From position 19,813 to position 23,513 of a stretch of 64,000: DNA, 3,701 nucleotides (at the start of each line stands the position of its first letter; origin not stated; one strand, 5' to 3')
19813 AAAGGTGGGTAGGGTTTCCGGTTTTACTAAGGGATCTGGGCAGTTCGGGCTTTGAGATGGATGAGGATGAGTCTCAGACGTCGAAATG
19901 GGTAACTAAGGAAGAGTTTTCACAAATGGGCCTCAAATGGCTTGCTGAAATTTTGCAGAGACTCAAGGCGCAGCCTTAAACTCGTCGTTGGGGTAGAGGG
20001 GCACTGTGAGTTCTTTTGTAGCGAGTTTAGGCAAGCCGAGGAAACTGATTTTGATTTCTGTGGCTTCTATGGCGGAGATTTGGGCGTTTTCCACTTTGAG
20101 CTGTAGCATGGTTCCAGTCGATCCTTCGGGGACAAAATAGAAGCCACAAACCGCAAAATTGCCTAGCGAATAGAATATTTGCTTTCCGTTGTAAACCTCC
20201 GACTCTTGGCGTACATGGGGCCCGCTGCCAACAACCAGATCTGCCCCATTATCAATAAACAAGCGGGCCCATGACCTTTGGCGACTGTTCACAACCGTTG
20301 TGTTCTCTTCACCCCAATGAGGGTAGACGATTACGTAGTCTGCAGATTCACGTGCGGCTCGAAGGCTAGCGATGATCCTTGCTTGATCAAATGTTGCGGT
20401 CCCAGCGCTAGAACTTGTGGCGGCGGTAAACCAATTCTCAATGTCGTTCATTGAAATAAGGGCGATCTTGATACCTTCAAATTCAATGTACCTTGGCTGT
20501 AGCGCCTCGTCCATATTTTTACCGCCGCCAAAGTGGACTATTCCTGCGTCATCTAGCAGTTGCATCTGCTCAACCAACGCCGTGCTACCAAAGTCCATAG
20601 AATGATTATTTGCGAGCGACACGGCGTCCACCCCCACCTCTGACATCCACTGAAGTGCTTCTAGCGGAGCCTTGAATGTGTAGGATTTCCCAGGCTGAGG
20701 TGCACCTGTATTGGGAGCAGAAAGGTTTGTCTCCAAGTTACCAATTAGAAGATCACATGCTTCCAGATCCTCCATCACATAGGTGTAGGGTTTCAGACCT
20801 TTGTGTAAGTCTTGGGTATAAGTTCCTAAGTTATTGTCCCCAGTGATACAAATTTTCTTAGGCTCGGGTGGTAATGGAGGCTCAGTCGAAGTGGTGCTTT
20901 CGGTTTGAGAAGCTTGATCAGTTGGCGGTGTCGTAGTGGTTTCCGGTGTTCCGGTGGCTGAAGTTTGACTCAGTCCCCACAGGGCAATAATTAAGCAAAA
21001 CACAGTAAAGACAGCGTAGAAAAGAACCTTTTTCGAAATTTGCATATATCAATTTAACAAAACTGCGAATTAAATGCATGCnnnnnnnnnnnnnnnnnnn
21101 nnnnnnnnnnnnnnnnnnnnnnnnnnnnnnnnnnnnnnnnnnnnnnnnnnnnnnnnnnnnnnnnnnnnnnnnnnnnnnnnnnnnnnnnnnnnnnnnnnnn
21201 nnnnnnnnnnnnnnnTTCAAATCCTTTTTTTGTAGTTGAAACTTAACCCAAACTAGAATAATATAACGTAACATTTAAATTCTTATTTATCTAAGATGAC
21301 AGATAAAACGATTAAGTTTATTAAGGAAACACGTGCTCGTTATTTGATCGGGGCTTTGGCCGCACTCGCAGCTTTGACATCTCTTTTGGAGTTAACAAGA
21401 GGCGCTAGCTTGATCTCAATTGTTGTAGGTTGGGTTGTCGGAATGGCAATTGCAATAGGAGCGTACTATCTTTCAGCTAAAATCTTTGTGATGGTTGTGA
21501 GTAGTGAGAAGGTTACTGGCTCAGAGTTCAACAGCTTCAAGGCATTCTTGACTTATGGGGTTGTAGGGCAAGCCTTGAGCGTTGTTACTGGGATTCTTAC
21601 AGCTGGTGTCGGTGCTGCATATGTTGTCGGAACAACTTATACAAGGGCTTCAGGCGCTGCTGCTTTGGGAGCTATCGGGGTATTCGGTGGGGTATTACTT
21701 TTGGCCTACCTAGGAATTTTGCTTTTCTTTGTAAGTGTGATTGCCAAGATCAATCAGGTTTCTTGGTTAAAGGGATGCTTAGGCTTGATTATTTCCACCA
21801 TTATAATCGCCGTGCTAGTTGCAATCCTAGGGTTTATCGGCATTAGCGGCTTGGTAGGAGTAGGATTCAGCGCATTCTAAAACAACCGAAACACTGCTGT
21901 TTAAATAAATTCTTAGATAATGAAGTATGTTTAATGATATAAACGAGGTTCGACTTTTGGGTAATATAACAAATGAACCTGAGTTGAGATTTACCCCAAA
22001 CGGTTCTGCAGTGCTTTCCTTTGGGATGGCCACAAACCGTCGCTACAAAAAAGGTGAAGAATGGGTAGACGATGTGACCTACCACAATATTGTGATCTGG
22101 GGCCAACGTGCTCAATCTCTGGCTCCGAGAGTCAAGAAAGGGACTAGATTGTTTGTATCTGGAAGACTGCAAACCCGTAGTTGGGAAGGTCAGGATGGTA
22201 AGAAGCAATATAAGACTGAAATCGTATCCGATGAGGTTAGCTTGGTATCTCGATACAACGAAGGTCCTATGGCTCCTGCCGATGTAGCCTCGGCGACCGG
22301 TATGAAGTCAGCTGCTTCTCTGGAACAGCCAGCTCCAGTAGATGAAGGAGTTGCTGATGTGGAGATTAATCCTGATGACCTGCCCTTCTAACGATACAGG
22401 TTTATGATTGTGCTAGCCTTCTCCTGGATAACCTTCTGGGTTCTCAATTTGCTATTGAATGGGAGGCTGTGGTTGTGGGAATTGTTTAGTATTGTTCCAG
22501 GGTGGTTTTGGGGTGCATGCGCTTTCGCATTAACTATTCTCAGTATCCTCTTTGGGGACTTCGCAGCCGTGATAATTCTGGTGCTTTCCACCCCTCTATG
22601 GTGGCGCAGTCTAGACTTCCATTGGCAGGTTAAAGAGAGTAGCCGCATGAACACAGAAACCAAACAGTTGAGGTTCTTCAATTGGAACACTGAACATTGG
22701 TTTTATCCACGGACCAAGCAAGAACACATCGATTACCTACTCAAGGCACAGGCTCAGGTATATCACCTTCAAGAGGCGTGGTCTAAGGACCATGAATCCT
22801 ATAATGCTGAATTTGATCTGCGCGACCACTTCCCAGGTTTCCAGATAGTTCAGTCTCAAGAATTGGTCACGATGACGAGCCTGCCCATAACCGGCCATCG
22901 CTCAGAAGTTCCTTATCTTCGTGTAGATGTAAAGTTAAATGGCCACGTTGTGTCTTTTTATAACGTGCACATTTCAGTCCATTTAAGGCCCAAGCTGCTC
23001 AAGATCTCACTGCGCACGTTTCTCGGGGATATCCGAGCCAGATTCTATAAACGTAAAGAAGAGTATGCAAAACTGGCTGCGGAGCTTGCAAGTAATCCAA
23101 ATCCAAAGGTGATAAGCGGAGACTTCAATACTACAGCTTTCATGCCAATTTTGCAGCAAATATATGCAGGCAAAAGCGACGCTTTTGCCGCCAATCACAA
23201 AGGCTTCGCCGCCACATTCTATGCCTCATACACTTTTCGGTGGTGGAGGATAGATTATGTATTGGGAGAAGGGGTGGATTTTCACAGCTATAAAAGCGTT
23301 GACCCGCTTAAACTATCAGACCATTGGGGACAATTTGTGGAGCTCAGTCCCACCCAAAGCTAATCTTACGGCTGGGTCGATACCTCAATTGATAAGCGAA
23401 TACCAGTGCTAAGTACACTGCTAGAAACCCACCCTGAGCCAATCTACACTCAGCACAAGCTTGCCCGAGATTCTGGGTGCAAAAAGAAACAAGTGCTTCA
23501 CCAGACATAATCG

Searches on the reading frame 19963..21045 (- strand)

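Call 56: search_protein_families(library=pfam, proteins=[window:19963-21045:-])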
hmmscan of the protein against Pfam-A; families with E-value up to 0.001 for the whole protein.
window:19963-21045:- (360 aa): 1 family
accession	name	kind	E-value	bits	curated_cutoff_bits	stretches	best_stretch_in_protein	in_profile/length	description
PF09587.15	PGA_cap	-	2.8e-62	210.9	27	1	65-298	2-252/255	Bacterial capsule synthesis protein PGA_cap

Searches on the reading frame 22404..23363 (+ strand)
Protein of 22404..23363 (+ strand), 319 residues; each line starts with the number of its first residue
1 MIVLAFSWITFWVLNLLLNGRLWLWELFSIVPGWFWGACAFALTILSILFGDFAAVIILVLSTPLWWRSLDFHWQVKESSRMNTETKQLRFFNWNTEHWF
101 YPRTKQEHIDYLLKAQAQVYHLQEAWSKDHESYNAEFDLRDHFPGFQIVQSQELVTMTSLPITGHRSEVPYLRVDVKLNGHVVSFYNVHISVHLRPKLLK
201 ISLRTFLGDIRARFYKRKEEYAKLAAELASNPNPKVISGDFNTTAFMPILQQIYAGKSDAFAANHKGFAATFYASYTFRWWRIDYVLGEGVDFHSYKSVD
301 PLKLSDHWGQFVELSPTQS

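Call 76: search_protein_families(library=pfam, proteins=[window:22404-23363:+])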
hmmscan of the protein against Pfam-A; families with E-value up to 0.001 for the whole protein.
window:22404-23363:+ (319 aa): 1 family
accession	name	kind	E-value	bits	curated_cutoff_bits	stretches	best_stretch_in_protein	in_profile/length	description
PF03372.29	Exo_endo_phos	-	7.7e-09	36.1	24.5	1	190-307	115-225/225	Endonuclease/Exonuclease/phosphatase family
